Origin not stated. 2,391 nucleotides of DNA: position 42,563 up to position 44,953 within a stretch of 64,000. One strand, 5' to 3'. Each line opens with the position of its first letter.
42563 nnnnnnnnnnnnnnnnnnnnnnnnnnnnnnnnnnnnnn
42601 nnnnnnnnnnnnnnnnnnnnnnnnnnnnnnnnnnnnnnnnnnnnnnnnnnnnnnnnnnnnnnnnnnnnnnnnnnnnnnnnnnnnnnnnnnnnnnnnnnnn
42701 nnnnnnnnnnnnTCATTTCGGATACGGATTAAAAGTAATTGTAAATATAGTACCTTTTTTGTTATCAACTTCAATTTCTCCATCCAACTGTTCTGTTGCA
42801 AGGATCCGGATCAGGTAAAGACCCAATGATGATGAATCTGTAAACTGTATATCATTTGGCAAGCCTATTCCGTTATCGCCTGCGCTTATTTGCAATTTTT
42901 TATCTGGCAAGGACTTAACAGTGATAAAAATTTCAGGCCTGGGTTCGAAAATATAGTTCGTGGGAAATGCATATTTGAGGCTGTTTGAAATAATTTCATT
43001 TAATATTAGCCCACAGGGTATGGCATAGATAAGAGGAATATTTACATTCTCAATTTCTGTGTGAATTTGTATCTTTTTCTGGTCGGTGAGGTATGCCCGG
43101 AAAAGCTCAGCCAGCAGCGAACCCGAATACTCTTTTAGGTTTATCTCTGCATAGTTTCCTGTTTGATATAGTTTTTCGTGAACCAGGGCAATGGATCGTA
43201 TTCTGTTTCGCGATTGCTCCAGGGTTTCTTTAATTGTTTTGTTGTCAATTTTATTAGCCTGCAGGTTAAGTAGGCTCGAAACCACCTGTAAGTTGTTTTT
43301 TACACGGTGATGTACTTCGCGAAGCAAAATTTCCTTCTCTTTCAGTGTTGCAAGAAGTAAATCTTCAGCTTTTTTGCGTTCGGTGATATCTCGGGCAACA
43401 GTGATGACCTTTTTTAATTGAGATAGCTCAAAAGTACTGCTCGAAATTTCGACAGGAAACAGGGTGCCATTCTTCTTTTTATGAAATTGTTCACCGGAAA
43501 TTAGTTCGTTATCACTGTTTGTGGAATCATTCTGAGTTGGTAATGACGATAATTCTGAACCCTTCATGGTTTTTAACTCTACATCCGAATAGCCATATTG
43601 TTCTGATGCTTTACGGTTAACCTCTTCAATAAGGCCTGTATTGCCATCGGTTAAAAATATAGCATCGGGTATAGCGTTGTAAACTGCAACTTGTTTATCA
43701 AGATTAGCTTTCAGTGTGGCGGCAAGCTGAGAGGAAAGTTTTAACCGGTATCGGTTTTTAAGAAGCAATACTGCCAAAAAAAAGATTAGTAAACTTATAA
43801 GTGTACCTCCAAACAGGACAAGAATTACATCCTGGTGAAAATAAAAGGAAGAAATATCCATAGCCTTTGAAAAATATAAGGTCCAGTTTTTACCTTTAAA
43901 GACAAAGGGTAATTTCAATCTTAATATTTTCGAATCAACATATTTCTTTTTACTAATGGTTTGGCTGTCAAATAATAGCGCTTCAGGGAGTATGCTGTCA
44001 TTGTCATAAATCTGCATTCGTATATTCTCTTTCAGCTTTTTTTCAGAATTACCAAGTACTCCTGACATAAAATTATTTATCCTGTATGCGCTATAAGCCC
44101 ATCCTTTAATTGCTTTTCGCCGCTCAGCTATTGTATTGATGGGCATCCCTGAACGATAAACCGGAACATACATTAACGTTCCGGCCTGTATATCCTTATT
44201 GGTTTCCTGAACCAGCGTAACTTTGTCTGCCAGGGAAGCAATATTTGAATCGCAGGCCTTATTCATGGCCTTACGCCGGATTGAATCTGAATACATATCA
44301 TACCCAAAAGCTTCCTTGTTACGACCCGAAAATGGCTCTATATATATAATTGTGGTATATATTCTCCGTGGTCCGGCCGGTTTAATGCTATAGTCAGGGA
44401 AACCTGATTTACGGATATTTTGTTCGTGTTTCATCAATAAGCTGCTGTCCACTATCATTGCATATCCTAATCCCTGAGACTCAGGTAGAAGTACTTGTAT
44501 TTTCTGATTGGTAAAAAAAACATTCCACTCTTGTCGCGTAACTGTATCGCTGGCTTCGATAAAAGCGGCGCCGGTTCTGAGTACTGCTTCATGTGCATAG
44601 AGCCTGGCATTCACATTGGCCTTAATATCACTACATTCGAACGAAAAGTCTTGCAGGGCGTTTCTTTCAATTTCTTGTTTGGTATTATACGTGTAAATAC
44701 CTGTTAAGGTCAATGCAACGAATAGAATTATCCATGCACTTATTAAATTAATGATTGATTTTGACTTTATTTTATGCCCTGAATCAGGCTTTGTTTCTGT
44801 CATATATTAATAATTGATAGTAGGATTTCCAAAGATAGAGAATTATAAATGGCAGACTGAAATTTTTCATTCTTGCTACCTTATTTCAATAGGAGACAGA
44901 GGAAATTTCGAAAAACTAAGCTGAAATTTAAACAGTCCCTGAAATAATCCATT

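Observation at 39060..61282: A 22.2-kb run of seven consecutive sensor kinase genes with no visible output partner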

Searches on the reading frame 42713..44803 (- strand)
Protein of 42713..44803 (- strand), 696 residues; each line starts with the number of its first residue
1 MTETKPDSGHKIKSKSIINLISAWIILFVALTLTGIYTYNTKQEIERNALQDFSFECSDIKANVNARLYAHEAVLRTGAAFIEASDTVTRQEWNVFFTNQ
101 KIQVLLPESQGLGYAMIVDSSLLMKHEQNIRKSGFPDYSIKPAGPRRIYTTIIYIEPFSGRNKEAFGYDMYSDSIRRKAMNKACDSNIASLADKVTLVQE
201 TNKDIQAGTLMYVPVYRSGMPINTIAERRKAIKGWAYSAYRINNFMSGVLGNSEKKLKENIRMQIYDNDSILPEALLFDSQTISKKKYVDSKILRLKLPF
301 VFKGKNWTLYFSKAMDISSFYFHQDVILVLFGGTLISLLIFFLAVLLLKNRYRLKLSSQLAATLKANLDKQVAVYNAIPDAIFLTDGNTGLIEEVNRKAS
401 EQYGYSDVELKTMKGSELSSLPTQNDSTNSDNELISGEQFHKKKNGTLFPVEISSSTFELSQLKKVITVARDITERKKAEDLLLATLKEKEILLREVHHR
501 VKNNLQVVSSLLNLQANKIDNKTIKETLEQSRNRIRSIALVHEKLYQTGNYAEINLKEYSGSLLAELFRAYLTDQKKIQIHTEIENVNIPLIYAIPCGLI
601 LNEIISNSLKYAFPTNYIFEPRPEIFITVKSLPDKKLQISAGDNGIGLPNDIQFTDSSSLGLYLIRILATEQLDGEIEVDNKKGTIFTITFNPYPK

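Call 3: search_protein_families(library=pfam, proteins=[window:42713-44803:-], max_evalue=0.01)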
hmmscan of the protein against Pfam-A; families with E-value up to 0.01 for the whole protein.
window:42713-44803:- (696 aa): 9 families
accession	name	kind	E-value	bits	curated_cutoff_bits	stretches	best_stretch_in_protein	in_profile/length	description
PF03924.19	CHASE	-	2.2e-54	184.5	25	1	87-278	2-189/189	CHASE domain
PF07568.18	HisKA_2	-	7.5e-28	96.9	22.3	1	496-571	1-76/76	Histidine kinase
PF02518.31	HATPase_c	-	4.6e-10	40.3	26.4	1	599-692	8-108/111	Histidine kinase-, DNA gyrase B-, and HSP90-like ATPase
PF07536.20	HWE_HK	-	2e-07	32.1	22.8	1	496-571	1-69/83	HWE histidine kinase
PF13426.13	PAS_9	-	7.1e-06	26.7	27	1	379-475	1-103/103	PAS domain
PF13188.13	PAS_8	-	1e-05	25.7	21.8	1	373-426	5-52/65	PAS domain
PF08448.16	PAS_4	-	0.0056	17.3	23.1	0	376-477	2-109/110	PAS fold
PF20147.5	Crinkler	-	0.0057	17.8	24.6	0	445-532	11-96/106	Crinkler effector protein N-terminal domain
PF00989.32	PAS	-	0.0095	16.4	22.6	0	373-411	5-42/113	PAS fold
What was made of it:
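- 42713..44803 (-): K7: membrane sensor kinase with TM, CHASE (residues 87-278), TM, PAS, HisKA_2 and HATPase_c. Proposed top of a two-tier cascade. Pfam gives CHASE 184.5 bits and HisKA_2 96.9 bits (call 3).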

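Call 12: find_encoding_contigs(protein=window:42713-44803:-, flank=10000, max_places=6)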
Protein window:42713-44803:- (696 aa): no gene with exactly this product is on record in the collection.

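Call 13: find_related_loci(query=window:42713-44803:-, collection=genome_contigs, flank=10000)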
Query window:42713-44803:- (696 aa) in genome_contigs; peptide patterns used: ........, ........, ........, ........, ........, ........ (x = any residue, [..] = any of these).
76 stretches matched a pattern; 1 encode a relative of the query (tblastn E <= 1e-3); 1 distinct loci.
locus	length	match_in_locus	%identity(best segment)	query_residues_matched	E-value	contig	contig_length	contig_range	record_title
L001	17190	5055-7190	28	11-696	5e-60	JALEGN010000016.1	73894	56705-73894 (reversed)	MAG: Candidatus Paceibacterota bacterium isolate CC_bin2 k97_200059, whole genome shotgun sequence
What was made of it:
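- Tried and rejected: The single genome_contigs scan returned only a 28%-identical Paceibacterota hit (call 13).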

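Call 14: find_homologous_proteins(query=window:42713-44803:-, max_evalue=1e-20)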
Query window:42713-44803:- (696 aa): 1848 proteins with E <= 1e-20 among 8000 candidates; the best 120 are listed.
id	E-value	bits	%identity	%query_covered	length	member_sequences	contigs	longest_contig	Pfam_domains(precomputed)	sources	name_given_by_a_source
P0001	0.0e+0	1530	100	100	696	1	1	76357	PF13426.14,PF13188.14,PF02518.32,PF07536.21,PF03924.20,PF07568.19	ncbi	-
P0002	0.0e+0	1299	84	70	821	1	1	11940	PF13426.14,PF13188.14,PF24820.2,PF08448.17,PF02518.32,PF00989.32,PF07536.21,PF03924.20,PF07568.19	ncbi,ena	-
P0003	0.0e+0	1147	70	70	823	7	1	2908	PF13426.14,PF13188.14,PF08448.17,PF02518.32,PF00989.32,PF07536.21,PF03924.20,PF07568.19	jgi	-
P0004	0.0e+0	1138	68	70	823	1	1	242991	PF08447.19,PF13426.14,PF13188.14,PF08448.17,PF02518.32,PF00989.32,PF07536.21,PF03924.20,PF07568.19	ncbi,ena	-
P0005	8.1e-289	978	59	70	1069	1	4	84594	PF08447.19,PF13426.14,PF13188.14,PF08448.17,PF02518.32,PF00989.32,PF07536.21,PF03924.20,PF07568.19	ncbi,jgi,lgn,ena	jgi:PAS domain S-box-containing protein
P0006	1.1e-288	977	60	70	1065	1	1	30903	PF08447.19,PF13426.14,PF13188.14,PF08448.17,PF02518.32,PF00989.32,PF07536.21,PF03924.20,PF07568.19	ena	-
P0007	1.2e-285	967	57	71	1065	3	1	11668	PF08447.19,PF13426.14,PF13188.14,PF08448.17,PF02518.32,PF00989.32,PF07536.21,PF03924.20,PF07568.19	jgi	-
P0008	2.8e-284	963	54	69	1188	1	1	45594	PF08447.19,PF13426.14,PF13188.14,PF12860.14,PF24820.2,PF08448.17,PF02518.32,PF00989.32,PF07536.21,PF03924.20,PF07568.19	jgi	-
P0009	2.4e-281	953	60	68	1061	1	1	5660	PF08447.19,PF13426.14,PF13188.14,PF08448.17,PF02518.32,PF00989.32,PF07536.21,PF03924.20,PF07568.19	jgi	jgi:PAS domain S-box-containing protein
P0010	6.1e-280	949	60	67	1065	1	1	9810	PF08447.19,PF13426.14,PF13188.14,PF08448.17,PF02518.32,PF00989.32,PF07536.21,PF03924.20,PF07568.19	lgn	-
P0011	4.5e-277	939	57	69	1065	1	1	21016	PF08447.19,PF13426.14,PF13188.14,PF08448.17,PF02518.32,PF00989.32,PF07536.21,PF03924.20,PF07568.19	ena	-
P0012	6.3e-272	922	54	70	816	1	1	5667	PF13426.14,PF13188.14,PF08448.17,PF02518.32,PF00989.32,PF07536.21,PF03924.20,PF07568.19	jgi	jgi:PAS domain S-box-containing protein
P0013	2.8e-270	917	56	69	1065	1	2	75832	PF08447.19,PF13426.14,PF13188.14,PF08448.17,PF02518.32,PF00989.32,PF07536.21,PF03924.20,PF07568.19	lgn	-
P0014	4.4e-268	909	55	69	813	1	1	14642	PF13426.14,PF13188.14,PF08448.17,PF02518.32,PF00989.32,PF07536.21,PF03924.20,PF07568.19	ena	-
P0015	1.9e-265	901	60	61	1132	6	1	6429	PF08447.19,PF13426.14,PF13188.14,PF08448.17,PF00989.32,PF07536.21,PF03924.20,PF07568.19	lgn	-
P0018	2.0e-229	782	44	69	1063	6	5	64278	PF08447.19,PF13426.14,PF13188.14,PF08448.17,PF02518.32,PF00989.32,PF07536.21,PF03924.20,PF07568.19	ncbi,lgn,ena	-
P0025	4.1e-196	672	49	97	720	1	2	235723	PF13426.14,PF02518.32,PF07536.21,PF03924.20,PF07568.19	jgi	-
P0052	2.2e-124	435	35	68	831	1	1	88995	PF08447.19,PF13426.14,PF13188.14,PF13581.13,PF08448.17,PF02518.32,PF00989.32,PF07536.21,PF03924.20,PF07568.19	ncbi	-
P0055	2.0e-123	432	38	66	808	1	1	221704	PF08447.19,PF13426.14,PF13188.14,PF08448.17,PF02518.32,PF00989.32,PF03924.20,PF07568.19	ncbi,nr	ncbi:MAG: CHASE domain-containing protein [Ignavibacteriales bacterium]|nr:CHASE domain-containing p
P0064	9.9e-121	423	34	72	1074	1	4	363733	PF08447.19,PF13426.14,PF13188.14,PF12860.14,PF08448.17,PF02518.32,PF00989.32,PF07536.21,PF03924.20,PF07568.19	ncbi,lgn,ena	ncbi:MAG: CHASE domain-containing protein [Candidatus Kapaibacterium sp.]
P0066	7.4e-119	416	35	97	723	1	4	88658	PF13426.14,PF13581.13,PF08448.17,PF02518.32,PF00989.32,PF07536.21,PF03924.20,PF07568.19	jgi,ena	jgi:PAS domain S-box-containing protein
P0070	2.7e-117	411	34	95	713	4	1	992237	PF13426.14,PF08448.17,PF02518.32,PF00989.32,PF07536.21,PF03924.20,PF07568.19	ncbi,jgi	ncbi:MAG: CHASE domain-containing protein [Accumulibacter sp.]|jgi:PAS domain S-box-containing prote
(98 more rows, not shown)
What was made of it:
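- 42713..44803 (-): Homologues at 44-84% identity come from related assemblies (call 14).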

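Call 15: find_encoding_contigs(protein=P0001, flank=10000, max_places=3)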
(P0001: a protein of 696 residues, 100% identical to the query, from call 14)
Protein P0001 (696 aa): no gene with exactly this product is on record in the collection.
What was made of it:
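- On Multistep phosphorelay hybrid kinase (HK-REC-Hpt-RR): The source genome could not be retrieved (calls 12, 13, 15).
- Tried and rejected: The window's own K7 protein is in the protein collection (NCBI, 76,357-bp contig), but no encoding contig is on record (calls 12, 15).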

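Call 16: find_encoding_contigs(protein=P0004, flank=10000, max_places=3)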
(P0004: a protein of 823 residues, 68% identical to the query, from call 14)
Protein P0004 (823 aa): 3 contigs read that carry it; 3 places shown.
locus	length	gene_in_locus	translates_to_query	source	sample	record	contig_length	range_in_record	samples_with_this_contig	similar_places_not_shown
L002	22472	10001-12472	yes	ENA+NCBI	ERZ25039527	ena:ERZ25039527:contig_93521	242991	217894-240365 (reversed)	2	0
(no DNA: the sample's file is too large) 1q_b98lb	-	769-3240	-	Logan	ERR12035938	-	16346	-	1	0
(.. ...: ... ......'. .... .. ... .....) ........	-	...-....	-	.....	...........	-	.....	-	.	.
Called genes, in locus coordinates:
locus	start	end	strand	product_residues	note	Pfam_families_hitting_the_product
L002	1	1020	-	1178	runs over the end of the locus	PF00989:PAS, PF13426:PAS_9, PF08447:PAS_3, PF13426:PAS_9, PF00989:PAS, PF08448:PAS_4, PF13426:PAS_9, PF13426:PAS_9, +10 more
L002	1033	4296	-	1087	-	PF13426:PAS_9, PF00989:PAS, PF08448:PAS_4, PF13426:PAS_9, PF08447:PAS_3, PF00989:PAS, PF13426:PAS_9, PF00512:HisKA, +6 more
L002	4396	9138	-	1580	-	PF10114:PocR, PF00989:PAS, PF08447:PAS_3, PF13426:PAS_9, PF08448:PAS_4, PF00989:PAS, PF13426:PAS_9, PF00989:PAS, +15 more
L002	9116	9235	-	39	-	-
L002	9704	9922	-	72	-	-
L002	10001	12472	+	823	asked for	PF03924:CHASE, PF13188:PAS_8 (faint), PF00989:PAS, PF08448:PAS_4 (weak), PF13426:PAS_9, PF07536:HWE_HK (weak), PF07568:HisKA_2, PF02518:HATPase_c (weak), +1 more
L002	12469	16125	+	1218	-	PF00072:Response_reg, PF13426:PAS_9, PF08447:PAS_3, PF00989:PAS, PF08448:PAS_4, PF13426:PAS_9, PF08447:PAS_3, PF13185:GAF_2, +8 more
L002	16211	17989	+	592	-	PF00654:Voltage_CLC, PF00571:CBS (weak)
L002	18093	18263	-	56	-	-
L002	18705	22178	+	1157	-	PF07494:Reg_prop (faint), PF08450:SGL (weak), PF07495:Y_Y_Y, PF00989:PAS (weak), PF13188:PAS_8 (weak), PF13426:PAS_9, PF00512:HisKA, PF02518:HATPase_c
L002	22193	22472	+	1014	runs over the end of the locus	PF13426:PAS_9, PF00989:PAS, PF13426:PAS_9, PF00989:PAS, PF08447:PAS_3, PF08448:PAS_4, PF13426:PAS_9, PF00989:PAS, +14 more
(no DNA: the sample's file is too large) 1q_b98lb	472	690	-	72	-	-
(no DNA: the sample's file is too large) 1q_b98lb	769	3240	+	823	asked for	PF03924:CHASE, PF13188:PAS_8 (faint), PF00989:PAS, PF08448:PAS_4 (weak), PF13426:PAS_9, PF07536:HWE_HK (weak), PF07568:HisKA_2, PF02518:HATPase_c (weak), +1 more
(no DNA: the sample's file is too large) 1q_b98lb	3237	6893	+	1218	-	PF00072:Response_reg, PF13426:PAS_9, PF08447:PAS_3, PF00989:PAS, PF08448:PAS_4, PF13426:PAS_9, PF08447:PAS_3, PF13185:GAF_2, +8 more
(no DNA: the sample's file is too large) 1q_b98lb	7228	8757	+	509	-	PF00654:Voltage_CLC, PF00571:CBS (weak)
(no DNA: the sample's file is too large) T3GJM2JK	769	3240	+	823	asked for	PF03924:CHASE, PF13188:PAS_8 (faint), PF00989:PAS, PF08448:PAS_4 (weak), PF13426:PAS_9, PF07536:HWE_HK (weak), PF07568:HisKA_2, PF02518:HATPase_c (weak), +1 more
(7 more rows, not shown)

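Call 17: find_encoding_contigs(protein=P0005, flank=10000, max_places=2)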
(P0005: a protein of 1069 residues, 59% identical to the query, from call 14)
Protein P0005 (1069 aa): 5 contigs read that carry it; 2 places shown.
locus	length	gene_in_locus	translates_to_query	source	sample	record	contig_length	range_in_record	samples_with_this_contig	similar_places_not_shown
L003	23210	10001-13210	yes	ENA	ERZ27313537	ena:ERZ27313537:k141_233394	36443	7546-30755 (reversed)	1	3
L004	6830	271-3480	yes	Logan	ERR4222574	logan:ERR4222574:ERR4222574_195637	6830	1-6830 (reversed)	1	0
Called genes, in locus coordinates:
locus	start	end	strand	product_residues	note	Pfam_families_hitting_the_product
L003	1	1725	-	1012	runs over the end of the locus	PF00989:PAS, PF08448:PAS_4, PF13426:PAS_9, PF00989:PAS, PF08448:PAS_4, PF13426:PAS_9, PF08448:PAS_4, PF00989:PAS, +9 more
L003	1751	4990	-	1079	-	PF00989:PAS (weak), PF13188:PAS_8 (weak), PF00989:PAS, PF13426:PAS_9, PF08447:PAS_3, PF00512:HisKA, PF02518:HATPase_c, PF00072:Response_reg, +2 more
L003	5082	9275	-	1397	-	PF10114:PocR, PF00989:PAS, PF08448:PAS_4, PF13426:PAS_9, PF00989:PAS, PF08448:PAS_4, PF13426:PAS_9, PF00512:HisKA, +9 more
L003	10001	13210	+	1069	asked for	PF03924:CHASE, PF13426:PAS_9 (weak), PF08448:PAS_4, PF00989:PAS (weak), PF13426:PAS_9, PF08448:PAS_4, PF07568:HisKA_2, PF02518:HATPase_c, +4 more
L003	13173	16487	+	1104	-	PF00072:Response_reg, PF00989:PAS, PF08447:PAS_3, PF08448:PAS_4, PF13426:PAS_9, PF13185:GAF_2, PF00512:HisKA, PF02518:HATPase_c, +5 more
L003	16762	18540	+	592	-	PF00654:Voltage_CLC, PF00571:CBS (weak)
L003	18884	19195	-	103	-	PF12844:HTH_19 (faint), PF13560:HTH_31 (weak), PF01381:HTH_3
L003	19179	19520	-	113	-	PF05973:Gp49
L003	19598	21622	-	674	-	PF03190:Thioredox_DsbH, PF13899:Thioredoxin_7, PF07470:Glyco_hydro_88 (weak)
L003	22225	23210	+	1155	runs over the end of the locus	PF08450:SGL (faint), PF07494:Reg_prop (faint), PF07495:Y_Y_Y, PF00989:PAS (weak), PF13426:PAS_9, PF00512:HisKA, PF02518:HATPase_c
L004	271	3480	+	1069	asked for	PF03924:CHASE, PF13426:PAS_9 (weak), PF08448:PAS_4, PF00989:PAS (weak), PF13426:PAS_9, PF08448:PAS_4, PF07568:HisKA_2, PF02518:HATPase_c, +4 more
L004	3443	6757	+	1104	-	PF00072:Response_reg, PF00989:PAS, PF08447:PAS_3, PF08448:PAS_4, PF13426:PAS_9, PF13185:GAF_2, PF00512:HisKA, PF02518:HATPase_c, +5 more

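Call 18: find_encoding_contigs(protein=P0025, flank=10000, max_places=2)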
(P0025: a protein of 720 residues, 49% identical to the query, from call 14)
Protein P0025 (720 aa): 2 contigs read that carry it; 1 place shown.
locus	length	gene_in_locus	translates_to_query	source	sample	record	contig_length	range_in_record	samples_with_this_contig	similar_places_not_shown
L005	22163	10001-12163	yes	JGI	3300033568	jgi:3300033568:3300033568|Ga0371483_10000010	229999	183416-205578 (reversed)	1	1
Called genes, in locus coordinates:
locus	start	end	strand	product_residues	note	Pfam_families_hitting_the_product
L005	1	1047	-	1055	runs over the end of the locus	PF08448:PAS_4 (faint), PF00989:PAS (weak), PF13426:PAS_9, PF01590:GAF (weak), PF13426:PAS_9, PF00512:HisKA, PF02518:HATPase_c, PF00072:Response_reg, +1 more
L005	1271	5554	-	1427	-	PF00072:Response_reg, PF00989:PAS, PF08448:PAS_4, PF13426:PAS_9, PF08447:PAS_3, PF00989:PAS, PF13426:PAS_9, PF13426:PAS_9, +19 more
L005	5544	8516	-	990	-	PF12729:4HB_MCP_1, PF00672:HAMP, PF13185:GAF_2 (weak), PF01590:GAF (faint), PF00512:HisKA, PF02518:HATPase_c, PF00072:Response_reg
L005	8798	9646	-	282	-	PF01739:CheR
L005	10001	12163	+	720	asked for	PF03924:CHASE, PF07536:HWE_HK (faint), PF13426:PAS_9, PF07568:HisKA_2, PF02518:HATPase_c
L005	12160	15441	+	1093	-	PF00072:Response_reg, PF00989:PAS, PF08448:PAS_4, PF13426:PAS_9, PF08447:PAS_3, PF01590:GAF, PF13185:GAF_2, PF00512:HisKA, +5 more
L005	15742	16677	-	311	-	PF01545:Cation_efflux, PF16916:ZT_dimer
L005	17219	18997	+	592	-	PF00654:Voltage_CLC, PF00571:CBS (weak)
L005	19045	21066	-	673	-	PF03190:Thioredox_DsbH, PF13098:Thioredoxin_2 (weak), PF13899:Thioredoxin_7, PF07221:GlcNAc_2-epim (faint), PF07470:Glyco_hydro_88 (faint)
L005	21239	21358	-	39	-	-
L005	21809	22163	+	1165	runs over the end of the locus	PF13426:PAS_9, PF13426:PAS_9, PF00989:PAS, PF13426:PAS_9, PF08447:PAS_3, PF00989:PAS, PF08448:PAS_4, PF08447:PAS_3, +15 more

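Call 19: find_encoding_contigs(protein=P0018, flank=10000, max_places=2)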
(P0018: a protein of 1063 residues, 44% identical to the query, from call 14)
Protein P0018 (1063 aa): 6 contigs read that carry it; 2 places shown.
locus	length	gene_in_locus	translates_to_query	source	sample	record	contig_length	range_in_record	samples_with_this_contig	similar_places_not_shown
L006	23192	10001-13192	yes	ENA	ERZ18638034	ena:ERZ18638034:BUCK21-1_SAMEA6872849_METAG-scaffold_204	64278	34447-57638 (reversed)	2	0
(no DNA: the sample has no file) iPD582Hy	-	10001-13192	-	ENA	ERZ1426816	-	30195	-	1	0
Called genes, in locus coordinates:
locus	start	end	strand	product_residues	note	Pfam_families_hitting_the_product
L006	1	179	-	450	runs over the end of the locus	PF00206:Lyase_1, PF08328:ASL_C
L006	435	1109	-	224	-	PF02589:LUD_dom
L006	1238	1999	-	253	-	-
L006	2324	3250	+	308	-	PF00005:ABC_tran, PF13304:AAA_21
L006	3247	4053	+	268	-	PF12679:ABC2_membrane_2 (weak), PF12730:ABC2_membrane_4, PF12698:ABC2_membrane_3 (weak)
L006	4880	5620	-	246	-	PF20772:TACO1_YebC_N, PF01709:Transcrip_reg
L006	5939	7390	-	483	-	PF10988:DUF2807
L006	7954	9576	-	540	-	PF00072:Response_reg, PF00512:HisKA, PF02518:HATPase_c, PF00072:Response_reg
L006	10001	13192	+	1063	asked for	PF03924:CHASE, PF00989:PAS, PF13188:PAS_8 (weak), PF13426:PAS_9, PF00989:PAS (weak), PF13426:PAS_9, PF08447:PAS_3, PF07568:HisKA_2, +5 more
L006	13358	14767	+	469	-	PF00072:Response_reg, PF08448:PAS_4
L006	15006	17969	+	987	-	PF00072:Response_reg, PF08448:PAS_4, PF00989:PAS, PF08448:PAS_4, PF13426:PAS_9, PF08447:PAS_3, PF13185:GAF_2, PF00512:HisKA, +6 more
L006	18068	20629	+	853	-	PF00989:PAS, PF13426:PAS_9, PF00989:PAS, PF08448:PAS_4, PF13426:PAS_9, PF00989:PAS, PF08448:PAS_4, PF13426:PAS_9, +5 more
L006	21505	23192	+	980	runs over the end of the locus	PF01339:CheB_methylest, PF03705:CheR_N, PF01739:CheR, PF08448:PAS_4, PF13596:PAS_10, PF00989:PAS (weak), PF13188:PAS_8, PF13426:PAS_9 (weak)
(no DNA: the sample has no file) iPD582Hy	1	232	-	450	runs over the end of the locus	PF00206:Lyase_1, PF08328:ASL_C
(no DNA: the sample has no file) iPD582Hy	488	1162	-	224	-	PF02589:LUD_dom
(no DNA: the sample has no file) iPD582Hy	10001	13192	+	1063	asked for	PF03924:CHASE, PF00989:PAS, PF13188:PAS_8 (weak), PF13426:PAS_9, PF00989:PAS (weak), PF13426:PAS_9, PF08447:PAS_3, PF07568:HisKA_2, +5 more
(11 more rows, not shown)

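Call 34: find_encoding_contigs(protein=P0070, flank=6000, max_places=1)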
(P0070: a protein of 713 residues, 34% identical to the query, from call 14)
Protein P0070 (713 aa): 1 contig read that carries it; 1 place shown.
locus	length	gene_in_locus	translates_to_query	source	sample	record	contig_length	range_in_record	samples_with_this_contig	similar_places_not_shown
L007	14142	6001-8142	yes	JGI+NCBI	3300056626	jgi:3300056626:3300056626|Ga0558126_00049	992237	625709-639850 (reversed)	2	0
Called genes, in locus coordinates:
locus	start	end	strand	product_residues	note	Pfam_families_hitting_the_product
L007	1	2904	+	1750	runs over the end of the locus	PF08447:PAS_3, PF13185:GAF_2, PF00989:PAS, PF08448:PAS_4, PF00989:PAS, PF13426:PAS_9, PF13185:GAF_2, PF00512:HisKA, +9 more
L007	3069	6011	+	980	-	PF13426:PAS_9, PF00989:PAS, PF08447:PAS_3, PF08448:PAS_4, PF13426:PAS_9, PF00512:HisKA, PF02518:HATPase_c, PF00072:Response_reg, +4 more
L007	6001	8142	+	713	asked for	PF03924:CHASE, PF00989:PAS, PF08448:PAS_4, PF13426:PAS_9, PF07536:HWE_HK (weak), PF07568:HisKA_2, PF02518:HATPase_c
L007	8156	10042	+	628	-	PF00072:Response_reg, PF13188:PAS_8 (weak), PF08448:PAS_4 (weak), PF00512:HisKA, PF02518:HATPase_c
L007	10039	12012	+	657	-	PF00989:PAS, PF08448:PAS_4, PF08448:PAS_4, PF00989:PAS, PF08448:PAS_4, PF13426:PAS_9, PF08447:PAS_3, PF08448:PAS_4, +2 more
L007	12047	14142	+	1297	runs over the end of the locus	PF13188:PAS_8, PF08448:PAS_4, PF00989:PAS, PF08447:PAS_3, PF13426:PAS_9, PF00512:HisKA, PF02518:HATPase_c, PF00072:Response_reg, +3 more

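Call 35: find_encoding_contigs(protein=P0055, flank=6000, max_places=1)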
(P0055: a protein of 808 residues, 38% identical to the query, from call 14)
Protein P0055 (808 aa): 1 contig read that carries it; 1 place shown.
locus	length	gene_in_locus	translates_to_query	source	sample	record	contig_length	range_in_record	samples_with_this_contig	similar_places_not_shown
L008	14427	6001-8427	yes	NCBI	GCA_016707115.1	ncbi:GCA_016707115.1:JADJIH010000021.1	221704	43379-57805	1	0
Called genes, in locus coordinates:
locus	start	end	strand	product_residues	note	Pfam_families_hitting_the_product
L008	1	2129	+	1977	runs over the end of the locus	PF00989:PAS, PF13426:PAS_9, PF00989:PAS, PF13426:PAS_9, PF08448:PAS_4, PF08447:PAS_3, PF00989:PAS, PF13426:PAS_9, +17 more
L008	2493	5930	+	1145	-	PF00989:PAS, PF08448:PAS_4, PF13426:PAS_9, PF00989:PAS, PF13426:PAS_9, PF08448:PAS_4, PF00989:PAS, PF13426:PAS_9, +8 more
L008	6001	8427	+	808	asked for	PF03924:CHASE, PF00989:PAS, PF08448:PAS_4 (weak), PF13188:PAS_8 (faint), PF08447:PAS_3 (faint), PF13426:PAS_9, PF07568:HisKA_2, PF02518:HATPase_c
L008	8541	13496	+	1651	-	PF00989:PAS, PF08447:PAS_3, PF08447:PAS_3, PF13185:GAF_2, PF13426:PAS_9, PF08447:PAS_3, PF00989:PAS, PF08447:PAS_3, +8 more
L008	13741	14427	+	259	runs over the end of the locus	-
